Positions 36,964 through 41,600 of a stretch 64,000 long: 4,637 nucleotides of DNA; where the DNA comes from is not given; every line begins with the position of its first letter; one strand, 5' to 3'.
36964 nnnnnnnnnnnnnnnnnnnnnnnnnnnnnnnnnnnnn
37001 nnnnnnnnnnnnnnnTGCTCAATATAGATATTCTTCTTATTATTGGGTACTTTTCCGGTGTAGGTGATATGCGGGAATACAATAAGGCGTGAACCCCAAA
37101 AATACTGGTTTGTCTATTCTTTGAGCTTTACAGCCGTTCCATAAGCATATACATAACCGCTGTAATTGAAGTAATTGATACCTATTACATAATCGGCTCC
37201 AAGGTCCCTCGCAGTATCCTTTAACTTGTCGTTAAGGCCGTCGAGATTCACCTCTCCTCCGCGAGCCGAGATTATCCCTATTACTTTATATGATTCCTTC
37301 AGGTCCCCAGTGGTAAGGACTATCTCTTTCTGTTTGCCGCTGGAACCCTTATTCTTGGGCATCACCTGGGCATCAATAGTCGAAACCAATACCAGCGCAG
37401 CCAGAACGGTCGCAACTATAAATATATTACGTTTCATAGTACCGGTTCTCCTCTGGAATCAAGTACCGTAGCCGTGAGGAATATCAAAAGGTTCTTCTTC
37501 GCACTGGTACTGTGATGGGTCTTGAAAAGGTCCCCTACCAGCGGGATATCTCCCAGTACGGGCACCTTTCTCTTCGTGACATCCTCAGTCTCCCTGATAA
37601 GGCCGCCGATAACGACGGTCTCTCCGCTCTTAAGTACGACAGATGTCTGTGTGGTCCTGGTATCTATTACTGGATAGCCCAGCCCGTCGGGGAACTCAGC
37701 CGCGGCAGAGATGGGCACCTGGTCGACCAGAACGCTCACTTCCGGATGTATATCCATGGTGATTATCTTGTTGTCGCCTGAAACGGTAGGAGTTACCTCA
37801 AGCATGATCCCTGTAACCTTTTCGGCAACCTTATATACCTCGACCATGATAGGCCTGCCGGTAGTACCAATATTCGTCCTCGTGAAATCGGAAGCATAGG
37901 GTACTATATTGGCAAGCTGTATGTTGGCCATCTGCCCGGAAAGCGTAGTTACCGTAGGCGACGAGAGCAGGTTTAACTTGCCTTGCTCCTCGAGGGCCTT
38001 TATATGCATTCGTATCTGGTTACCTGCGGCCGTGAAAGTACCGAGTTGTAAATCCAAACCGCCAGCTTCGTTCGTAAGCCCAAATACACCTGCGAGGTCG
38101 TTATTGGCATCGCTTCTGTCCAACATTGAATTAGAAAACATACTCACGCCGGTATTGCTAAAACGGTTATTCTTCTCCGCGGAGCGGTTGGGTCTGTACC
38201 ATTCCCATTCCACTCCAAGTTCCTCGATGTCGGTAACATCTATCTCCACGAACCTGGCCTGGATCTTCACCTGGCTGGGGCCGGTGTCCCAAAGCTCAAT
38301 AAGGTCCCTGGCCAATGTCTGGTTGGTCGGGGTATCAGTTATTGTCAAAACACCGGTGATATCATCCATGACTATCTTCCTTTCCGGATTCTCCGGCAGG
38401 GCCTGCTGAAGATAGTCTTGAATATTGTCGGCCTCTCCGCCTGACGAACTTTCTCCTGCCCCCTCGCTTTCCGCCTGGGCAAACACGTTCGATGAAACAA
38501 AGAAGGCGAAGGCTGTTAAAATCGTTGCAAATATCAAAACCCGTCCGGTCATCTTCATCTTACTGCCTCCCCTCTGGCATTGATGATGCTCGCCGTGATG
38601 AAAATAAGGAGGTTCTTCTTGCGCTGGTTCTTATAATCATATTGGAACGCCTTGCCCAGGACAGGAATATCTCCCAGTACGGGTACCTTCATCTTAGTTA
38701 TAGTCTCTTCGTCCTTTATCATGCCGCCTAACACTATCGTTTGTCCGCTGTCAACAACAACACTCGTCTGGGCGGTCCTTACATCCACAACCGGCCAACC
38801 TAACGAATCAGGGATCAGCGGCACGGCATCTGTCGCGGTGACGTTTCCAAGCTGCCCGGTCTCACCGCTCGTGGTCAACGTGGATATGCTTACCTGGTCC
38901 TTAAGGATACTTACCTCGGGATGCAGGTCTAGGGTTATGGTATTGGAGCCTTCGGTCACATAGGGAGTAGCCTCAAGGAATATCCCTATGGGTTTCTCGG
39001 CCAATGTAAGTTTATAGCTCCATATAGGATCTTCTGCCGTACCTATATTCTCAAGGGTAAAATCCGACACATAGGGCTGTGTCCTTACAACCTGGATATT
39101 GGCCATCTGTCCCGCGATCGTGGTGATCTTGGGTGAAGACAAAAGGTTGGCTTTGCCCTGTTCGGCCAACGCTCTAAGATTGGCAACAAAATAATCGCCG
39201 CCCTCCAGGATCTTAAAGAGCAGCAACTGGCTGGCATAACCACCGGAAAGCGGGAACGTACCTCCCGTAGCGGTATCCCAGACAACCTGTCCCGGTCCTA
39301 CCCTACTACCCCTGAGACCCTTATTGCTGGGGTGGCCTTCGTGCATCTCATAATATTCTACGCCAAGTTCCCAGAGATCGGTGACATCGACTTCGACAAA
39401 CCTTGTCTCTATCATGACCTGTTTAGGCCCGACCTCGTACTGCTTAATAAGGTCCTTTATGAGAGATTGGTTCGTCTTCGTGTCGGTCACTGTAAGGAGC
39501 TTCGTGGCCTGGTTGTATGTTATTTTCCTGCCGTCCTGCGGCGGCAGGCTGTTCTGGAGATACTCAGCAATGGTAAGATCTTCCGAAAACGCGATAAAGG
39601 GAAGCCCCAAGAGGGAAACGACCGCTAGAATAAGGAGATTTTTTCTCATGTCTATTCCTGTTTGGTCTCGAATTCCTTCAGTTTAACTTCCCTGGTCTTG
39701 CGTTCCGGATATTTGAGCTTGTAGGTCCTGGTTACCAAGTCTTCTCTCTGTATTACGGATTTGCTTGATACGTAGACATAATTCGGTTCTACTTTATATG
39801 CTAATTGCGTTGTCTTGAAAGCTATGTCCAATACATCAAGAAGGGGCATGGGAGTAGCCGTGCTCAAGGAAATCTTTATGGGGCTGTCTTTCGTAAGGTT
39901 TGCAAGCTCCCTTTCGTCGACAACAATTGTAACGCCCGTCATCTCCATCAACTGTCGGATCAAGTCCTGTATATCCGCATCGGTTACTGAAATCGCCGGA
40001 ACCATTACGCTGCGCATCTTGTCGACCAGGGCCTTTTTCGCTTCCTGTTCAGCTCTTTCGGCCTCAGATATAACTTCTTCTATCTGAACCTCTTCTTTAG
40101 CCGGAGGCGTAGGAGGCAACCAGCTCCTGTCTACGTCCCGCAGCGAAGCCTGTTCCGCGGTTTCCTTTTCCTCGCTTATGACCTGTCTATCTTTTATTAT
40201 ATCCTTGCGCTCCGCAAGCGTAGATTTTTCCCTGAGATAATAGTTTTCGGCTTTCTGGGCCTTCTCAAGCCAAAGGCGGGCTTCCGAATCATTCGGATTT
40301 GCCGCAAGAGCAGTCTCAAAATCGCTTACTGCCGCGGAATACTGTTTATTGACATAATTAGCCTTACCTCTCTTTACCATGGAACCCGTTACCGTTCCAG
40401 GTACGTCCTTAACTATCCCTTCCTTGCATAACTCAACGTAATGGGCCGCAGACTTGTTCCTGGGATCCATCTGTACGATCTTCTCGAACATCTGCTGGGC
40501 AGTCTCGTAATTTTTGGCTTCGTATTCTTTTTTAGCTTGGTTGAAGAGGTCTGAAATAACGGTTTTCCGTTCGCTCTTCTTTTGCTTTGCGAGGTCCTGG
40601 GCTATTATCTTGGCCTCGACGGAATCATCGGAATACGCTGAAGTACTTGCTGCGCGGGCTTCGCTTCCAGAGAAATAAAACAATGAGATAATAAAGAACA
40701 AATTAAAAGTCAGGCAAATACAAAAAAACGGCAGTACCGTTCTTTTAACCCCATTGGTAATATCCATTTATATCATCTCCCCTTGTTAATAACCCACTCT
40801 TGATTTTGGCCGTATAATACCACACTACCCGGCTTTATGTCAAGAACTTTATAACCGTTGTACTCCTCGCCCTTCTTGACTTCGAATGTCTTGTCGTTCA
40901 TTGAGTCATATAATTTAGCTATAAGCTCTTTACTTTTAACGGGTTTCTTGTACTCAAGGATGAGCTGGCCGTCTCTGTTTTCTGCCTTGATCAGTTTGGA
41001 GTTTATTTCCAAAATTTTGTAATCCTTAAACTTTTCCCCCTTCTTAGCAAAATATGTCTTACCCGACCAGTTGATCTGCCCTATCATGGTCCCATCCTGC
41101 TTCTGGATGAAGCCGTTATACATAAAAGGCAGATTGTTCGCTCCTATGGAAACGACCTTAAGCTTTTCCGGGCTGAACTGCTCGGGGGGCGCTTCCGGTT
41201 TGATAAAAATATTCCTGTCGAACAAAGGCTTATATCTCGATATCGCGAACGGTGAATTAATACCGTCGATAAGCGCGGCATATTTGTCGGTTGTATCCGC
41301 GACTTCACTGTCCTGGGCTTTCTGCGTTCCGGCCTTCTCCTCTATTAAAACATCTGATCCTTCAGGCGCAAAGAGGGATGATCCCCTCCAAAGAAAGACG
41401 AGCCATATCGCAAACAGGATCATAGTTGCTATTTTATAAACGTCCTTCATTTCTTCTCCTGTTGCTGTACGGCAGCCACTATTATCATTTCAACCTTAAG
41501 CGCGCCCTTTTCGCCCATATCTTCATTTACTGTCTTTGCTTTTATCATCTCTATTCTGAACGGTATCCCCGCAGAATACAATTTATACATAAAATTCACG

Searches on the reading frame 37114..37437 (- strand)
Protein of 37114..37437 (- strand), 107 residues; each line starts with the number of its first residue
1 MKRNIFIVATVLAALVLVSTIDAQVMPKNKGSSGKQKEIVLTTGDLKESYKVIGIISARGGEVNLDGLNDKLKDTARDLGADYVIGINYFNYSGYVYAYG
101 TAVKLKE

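Call 20: search_protein_families(library=ncbifam, proteins=[window:37114-37437:-], max_evalue=0.1)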
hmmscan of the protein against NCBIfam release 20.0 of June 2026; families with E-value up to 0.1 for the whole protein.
window:37114-37437:- (107 aa): 5 families
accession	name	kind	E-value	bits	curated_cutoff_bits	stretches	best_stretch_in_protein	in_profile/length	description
NF040473.1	peri_YbiM_McbA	exception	0.00074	20.2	110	1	41-102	29-82/86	DUF1471 family periplasmic protein McbA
NF047859.1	StressCuResBhsA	equivalog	0.0056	17.2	90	1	51-83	34-66/85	multiple stress resistance protein BhsA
TIGR03884.1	sel_bind_Methan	equivalog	0.0082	16.5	44.65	1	52-107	16-69/74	selenium-binding protein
NF005683.0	PRK07481.1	subfamily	0.024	13.6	575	1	11-86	331-404/453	hypothetical protein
NF007611.1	PRK10259.1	equivalog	0.075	13.6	110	0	51-82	35-65/86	DUF1471 family protein YbiJ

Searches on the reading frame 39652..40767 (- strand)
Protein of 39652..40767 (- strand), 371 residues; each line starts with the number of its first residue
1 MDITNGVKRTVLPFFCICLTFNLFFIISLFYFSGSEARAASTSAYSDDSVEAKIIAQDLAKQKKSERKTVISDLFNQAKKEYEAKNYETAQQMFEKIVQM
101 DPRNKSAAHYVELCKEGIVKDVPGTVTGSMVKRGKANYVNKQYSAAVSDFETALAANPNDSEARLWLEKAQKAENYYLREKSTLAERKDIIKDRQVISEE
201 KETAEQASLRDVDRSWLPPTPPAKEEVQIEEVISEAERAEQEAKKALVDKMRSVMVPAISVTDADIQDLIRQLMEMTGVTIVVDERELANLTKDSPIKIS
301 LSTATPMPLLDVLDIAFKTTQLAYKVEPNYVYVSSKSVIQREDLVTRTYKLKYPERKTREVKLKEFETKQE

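Call 20: search_protein_families(library=ncbifam, proteins=[window:39652-40767:-], max_evalue=0.1)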
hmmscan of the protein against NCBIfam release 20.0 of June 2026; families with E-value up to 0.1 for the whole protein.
window:39652-40767:- (371 aa): 9 families
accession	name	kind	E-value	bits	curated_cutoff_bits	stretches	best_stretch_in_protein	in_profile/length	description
NF042912.1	Amuc_1098_fam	equivalog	1.6e-12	46.4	750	2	131-351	159-370/805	Amuc_1098 family type IV pilus outer membrane protein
TIGR02552.1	LcrH_SycD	equivalog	0.00033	20.4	104.8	1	71-106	18-53/136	SycD/LcrH family type III secretion system chaperone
TIGR02917.1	PEP_TPR_lipo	equivalog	0.0012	16.8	312.2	1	72-107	500-535/899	XrtA/PEP-CTERM system TPR-repeat protein PrsT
NF053607.1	CHU_0125_OmpA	equivalog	0.0015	17.1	620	0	129-169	21-61/639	CHU_0125 family OmpA-like outer membrane integrity protein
TIGR03302.1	OM_YfiO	subfamily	0.0021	17.6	81.4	1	63-107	25-69/239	outer membrane protein assembly factor BamD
TIGR02795.1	tol_pal_ybgF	equivalog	0.011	16.4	90.1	0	73-107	4-38/119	tol-pal system protein YbgF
NF047507.1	TPR_BatC_Lepto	exception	0.018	14.5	175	0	74-110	61-100/214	TPR repeat-containing protein BatC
TIGR03338.1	phnR_burk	equivalog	0.047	13.3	271.5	0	52-116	97-161/212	phosphonate utilization associated transcriptional regulator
NF047371.1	FlcA_CTERM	equivalog_domain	0.096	11.1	300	0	132-189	478-542/646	periplasmic flagellar collar protein FlcA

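Call 52: search_protein_families(library=pfam, proteins=[window:39652-40767:-], max_evalue=0.001)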
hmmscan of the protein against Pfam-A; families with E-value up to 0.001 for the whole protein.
window:39652-40767:- (371 aa): 7 families
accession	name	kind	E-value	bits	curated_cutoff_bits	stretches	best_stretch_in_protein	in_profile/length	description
PF14559.12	TPR_19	-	9.7e-08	32.7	25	0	141-167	5-31/68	Tetratricopeptide repeat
PF07719.23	TPR_2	-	1.2e-07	31.8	27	0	132-160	6-34/34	Tetratricopeptide repeat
PF00515.34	TPR_1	-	3.1e-05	24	27.8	0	133-160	7-34/34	Tetratricopeptide repeat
PF13432.12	TPR_16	-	9.7e-05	23.2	32.7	0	133-167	3-37/65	Tetratricopeptide repeat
PF14863.12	Alkyl_sulf_dimr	-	0.00014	22.7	26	0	73-109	71-107/139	Alkyl sulfatase dimerisation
PF13428.12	TPR_14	-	0.00035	21.4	23.5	0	133-167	7-41/44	Tetratricopeptide repeat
PF14853.12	Fis1_TPR_C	-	0.00084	19.9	25.3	0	82-121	12-51/53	Fis1 C-terminal tetratricopeptide repeat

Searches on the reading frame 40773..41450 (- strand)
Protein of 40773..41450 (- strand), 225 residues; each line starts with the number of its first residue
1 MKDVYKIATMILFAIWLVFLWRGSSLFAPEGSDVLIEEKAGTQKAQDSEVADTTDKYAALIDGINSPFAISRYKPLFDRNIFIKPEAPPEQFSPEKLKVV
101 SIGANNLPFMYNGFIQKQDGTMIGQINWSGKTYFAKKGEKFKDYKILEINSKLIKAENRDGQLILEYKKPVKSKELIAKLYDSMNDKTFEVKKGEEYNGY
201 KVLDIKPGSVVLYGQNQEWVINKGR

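Call 20: search_protein_families(library=ncbifam, proteins=[window:40773-41450:-], max_evalue=0.1)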
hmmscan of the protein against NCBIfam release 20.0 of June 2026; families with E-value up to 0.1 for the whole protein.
window:40773-41450:- (225 aa): 2 families
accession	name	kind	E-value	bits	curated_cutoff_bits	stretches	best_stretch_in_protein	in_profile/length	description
NF033885.1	conj_TraP_IncI1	equivalog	0.049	13.4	135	0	126-151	179-204/217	conjugal transfer protein TraP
NF041515.1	GspC_delta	equivalog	0.057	13.2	150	0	178-217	119-157/311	type II secretion system protein GspC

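Call 52: search_protein_families(library=pfam, proteins=[window:40773-41450:-], max_evalue=0.001)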
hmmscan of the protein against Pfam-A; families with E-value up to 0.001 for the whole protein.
window:40773-41450:- (225 aa): 0 families
